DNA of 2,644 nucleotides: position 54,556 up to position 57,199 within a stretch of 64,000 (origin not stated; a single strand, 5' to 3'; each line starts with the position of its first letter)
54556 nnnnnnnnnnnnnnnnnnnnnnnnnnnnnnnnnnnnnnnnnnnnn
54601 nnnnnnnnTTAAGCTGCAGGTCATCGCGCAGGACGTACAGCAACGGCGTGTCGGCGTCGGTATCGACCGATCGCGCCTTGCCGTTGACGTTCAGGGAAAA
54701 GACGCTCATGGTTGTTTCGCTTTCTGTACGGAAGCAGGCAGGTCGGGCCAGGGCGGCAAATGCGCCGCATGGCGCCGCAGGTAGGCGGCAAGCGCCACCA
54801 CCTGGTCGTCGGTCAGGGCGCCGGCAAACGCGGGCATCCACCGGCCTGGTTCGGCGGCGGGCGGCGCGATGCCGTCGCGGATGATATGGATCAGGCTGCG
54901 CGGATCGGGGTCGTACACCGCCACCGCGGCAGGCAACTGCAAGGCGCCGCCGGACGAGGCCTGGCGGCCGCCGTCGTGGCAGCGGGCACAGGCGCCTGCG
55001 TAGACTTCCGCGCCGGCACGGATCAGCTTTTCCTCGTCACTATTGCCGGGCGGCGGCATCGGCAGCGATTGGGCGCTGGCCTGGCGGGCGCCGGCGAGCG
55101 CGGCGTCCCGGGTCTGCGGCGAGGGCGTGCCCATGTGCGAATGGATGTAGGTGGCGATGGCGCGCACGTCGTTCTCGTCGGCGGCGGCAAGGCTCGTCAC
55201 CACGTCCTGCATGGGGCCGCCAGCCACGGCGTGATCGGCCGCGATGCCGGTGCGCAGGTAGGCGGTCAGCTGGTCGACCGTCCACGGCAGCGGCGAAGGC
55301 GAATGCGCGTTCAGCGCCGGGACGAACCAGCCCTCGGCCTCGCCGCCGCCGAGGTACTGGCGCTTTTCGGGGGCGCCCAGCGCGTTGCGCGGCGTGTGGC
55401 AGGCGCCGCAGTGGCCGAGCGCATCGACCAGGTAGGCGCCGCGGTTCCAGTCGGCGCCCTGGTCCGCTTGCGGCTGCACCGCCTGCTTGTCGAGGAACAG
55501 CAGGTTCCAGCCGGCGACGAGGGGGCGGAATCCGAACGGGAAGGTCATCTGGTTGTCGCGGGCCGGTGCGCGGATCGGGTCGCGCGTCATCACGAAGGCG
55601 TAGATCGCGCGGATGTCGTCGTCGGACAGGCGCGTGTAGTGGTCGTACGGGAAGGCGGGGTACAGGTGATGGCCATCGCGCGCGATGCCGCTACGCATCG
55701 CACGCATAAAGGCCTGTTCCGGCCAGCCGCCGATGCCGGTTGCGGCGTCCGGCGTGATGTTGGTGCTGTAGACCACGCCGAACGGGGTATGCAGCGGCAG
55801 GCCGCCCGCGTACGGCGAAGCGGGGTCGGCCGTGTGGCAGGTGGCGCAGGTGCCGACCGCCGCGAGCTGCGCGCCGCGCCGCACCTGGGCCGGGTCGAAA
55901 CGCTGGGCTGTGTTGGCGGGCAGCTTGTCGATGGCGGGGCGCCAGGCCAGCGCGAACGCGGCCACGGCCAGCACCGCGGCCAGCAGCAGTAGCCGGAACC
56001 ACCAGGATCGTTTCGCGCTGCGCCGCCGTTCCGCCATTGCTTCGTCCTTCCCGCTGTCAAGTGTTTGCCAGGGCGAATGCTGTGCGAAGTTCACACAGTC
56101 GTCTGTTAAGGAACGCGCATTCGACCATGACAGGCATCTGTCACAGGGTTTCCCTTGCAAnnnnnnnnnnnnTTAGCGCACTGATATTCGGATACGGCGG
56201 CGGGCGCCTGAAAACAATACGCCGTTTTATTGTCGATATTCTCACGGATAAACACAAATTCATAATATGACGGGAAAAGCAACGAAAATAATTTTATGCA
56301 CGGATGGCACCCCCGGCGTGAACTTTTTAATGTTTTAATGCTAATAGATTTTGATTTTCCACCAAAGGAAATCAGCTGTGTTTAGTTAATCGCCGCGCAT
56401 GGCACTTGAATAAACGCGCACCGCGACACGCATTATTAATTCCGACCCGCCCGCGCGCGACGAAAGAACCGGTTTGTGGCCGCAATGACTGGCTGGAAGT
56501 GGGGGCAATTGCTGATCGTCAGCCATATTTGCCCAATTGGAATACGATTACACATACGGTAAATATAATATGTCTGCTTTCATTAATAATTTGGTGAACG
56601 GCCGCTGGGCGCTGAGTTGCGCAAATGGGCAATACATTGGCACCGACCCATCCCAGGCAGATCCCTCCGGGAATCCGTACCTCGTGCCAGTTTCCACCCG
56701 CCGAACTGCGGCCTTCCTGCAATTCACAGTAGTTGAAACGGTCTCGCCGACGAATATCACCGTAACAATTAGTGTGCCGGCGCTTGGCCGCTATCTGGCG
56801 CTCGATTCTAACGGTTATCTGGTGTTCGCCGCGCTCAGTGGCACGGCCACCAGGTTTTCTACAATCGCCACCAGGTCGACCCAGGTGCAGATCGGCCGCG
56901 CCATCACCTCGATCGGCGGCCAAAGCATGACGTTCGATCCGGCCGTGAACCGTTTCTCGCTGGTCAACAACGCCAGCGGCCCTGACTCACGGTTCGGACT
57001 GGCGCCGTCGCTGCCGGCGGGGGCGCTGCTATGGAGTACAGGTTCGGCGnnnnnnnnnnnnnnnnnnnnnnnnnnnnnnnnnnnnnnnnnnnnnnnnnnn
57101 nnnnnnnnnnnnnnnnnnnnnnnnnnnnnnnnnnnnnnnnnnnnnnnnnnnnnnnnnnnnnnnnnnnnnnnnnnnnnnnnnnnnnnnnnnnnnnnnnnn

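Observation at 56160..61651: tRNA-Leu-adjacent islet with AT-rich boundary: beta-propeller/pseudo-lipase + lipase_3-PLAT + VWA operon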

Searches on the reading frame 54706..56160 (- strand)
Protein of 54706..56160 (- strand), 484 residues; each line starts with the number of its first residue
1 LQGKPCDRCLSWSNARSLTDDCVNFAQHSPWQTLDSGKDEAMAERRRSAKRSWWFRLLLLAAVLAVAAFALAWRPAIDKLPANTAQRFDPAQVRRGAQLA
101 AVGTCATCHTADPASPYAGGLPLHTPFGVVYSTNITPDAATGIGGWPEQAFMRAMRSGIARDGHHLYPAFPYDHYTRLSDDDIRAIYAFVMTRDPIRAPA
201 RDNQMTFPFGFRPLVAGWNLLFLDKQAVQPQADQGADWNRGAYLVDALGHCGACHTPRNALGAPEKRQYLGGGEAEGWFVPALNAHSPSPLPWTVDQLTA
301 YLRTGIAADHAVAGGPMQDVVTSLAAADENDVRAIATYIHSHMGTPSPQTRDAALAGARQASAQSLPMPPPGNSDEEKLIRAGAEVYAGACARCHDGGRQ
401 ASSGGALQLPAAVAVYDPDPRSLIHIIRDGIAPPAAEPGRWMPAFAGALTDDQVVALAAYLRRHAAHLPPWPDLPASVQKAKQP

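Call 19: search_protein_families(library=pfam, proteins=[window:54706-56160:-], max_evalue=0.001)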
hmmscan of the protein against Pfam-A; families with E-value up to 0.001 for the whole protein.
window:54706-56160:- (484 aa): 5 families
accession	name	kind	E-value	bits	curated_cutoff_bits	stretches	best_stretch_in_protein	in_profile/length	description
PF13442.11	Cytochrome_CBB3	-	1.3e-24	86.7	27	2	380-461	3-68/68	Cytochrome C oxidase, cbb3-type, subunit III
PF00034.26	Cytochrom_C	-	2.2e-23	83.8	21.3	2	94-192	2-88/90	Cytochrome c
PF14522.11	Cytochrome_C7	-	0.00013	22.1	24.8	0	243-262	43-55/67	Cytochrome c7 and related cytochrome c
PF14495.11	Cytochrom_C550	-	0.00024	21.2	27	0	379-400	25-46/136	Cytochrome c-550 domain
PF02167.20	Cytochrom_C1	-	0.00054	20.1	22.8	0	84-110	6-31/219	Cytochrome C1 family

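Call 23: find_related_loci(query=window:54706-56037:-, collection=genome_contigs, flank=10000)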
Query window:54706-56037:- (443 aa) in genome_contigs; peptide patterns used: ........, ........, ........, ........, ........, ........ (x = any residue, [..] = any of these).
196 stretches matched a pattern; 10 encode a relative of the query (tblastn E <= 1e-3); 10 distinct loci.
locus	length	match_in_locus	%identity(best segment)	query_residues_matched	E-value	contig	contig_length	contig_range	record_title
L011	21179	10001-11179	70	47-443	0e+0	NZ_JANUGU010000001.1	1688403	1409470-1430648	Massilia terrae strain JCM 31606 1, whole genome shotgun sequence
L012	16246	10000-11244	57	32-442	2e-157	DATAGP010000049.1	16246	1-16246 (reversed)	MAG TPA_asm: Caldimonas sp. isolate SMAG_U6832 k141_36771, whole genome shotgun sequence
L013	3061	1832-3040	56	18-421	4e-151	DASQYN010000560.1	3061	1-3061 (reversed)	MAG TPA_asm: Burkholderiales bacterium isolate SMAG_U11066 k141_44053, whole genome shotgun sequence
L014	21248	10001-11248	53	32-442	2e-132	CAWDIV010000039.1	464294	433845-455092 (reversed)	MAG: uncultured beta proteobacterium isolate MFD04850.bin.2.27 genome assembly, contig: contig_93522, whole genome shotg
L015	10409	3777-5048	51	10-439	2e-126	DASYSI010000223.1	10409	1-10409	MAG TPA_asm: Burkholderiales bacterium isolate SMAG_U4534 k141_2356715, whole genome shotgun sequence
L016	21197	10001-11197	49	30-442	7e-125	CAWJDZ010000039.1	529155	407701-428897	MAG: uncultured Alphaproteobacteria bacterium isolate MFD04850.bin.2.297 genome assembly, contig: contig_92349, whole ge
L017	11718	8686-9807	51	47-439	8e-117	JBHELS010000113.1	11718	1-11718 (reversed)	MAG: Burkholderiales bacterium isolate S2_bin.27.orig S2_k141_3876584, whole genome shotgun sequence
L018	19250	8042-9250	46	33-439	5e-113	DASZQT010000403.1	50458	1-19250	MAG TPA_asm: Pseudolabrys sp. isolate SMAG_U6005 k141_904272, whole genome shotgun sequence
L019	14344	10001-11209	45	16-442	2e-92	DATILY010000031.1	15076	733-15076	MAG TPA_asm: Casimicrobiaceae bacterium isolate SMAG_U15756 k141_2926391, whole genome shotgun sequence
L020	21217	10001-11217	55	28-443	8e-62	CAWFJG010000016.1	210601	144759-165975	MAG: uncultured Alphaproteobacteria bacterium isolate MFD01872.bin.2.193 genome assembly, contig: contig_179668, whole g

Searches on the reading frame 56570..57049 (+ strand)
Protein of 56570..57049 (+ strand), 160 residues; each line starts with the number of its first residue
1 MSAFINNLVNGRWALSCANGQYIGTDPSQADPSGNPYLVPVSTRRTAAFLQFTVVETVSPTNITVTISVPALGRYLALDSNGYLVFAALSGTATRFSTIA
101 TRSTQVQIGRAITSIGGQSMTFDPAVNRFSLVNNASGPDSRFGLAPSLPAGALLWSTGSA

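Call 75: search_solved_structures(query=A6, max_evalue=10)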
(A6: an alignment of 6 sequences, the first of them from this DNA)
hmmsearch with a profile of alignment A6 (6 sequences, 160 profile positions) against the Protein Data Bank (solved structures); distinct sequences matched with E-value up to 10: 9.
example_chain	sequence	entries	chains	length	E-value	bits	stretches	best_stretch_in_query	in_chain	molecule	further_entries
7onc_A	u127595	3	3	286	5.6e-05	26.5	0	120-145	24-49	SAKe6BE | S6BE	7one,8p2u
7ong_A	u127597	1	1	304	8.9e-05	25.8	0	120-145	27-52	SAKe6BE-L1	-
7op4_A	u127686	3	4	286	0.00015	25.1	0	120-145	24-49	SAKe6BE-3HH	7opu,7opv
7on7_A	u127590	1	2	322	0.00017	24.9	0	121-145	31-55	SAKe6BE-L2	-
7onh_A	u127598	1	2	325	0.00021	24.6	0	121-145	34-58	SAKe6BE-L3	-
5zdh_P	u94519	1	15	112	0.16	15.2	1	68-127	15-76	Type II secretion system lipoprotein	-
4fmt_A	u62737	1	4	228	0.38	14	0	108-142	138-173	ChpT protein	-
4fpp_A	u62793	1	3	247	0.48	13.7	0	109-142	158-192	phosphotransferase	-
8pjq_A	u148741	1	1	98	1.2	12.4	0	120-145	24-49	SAKe2BE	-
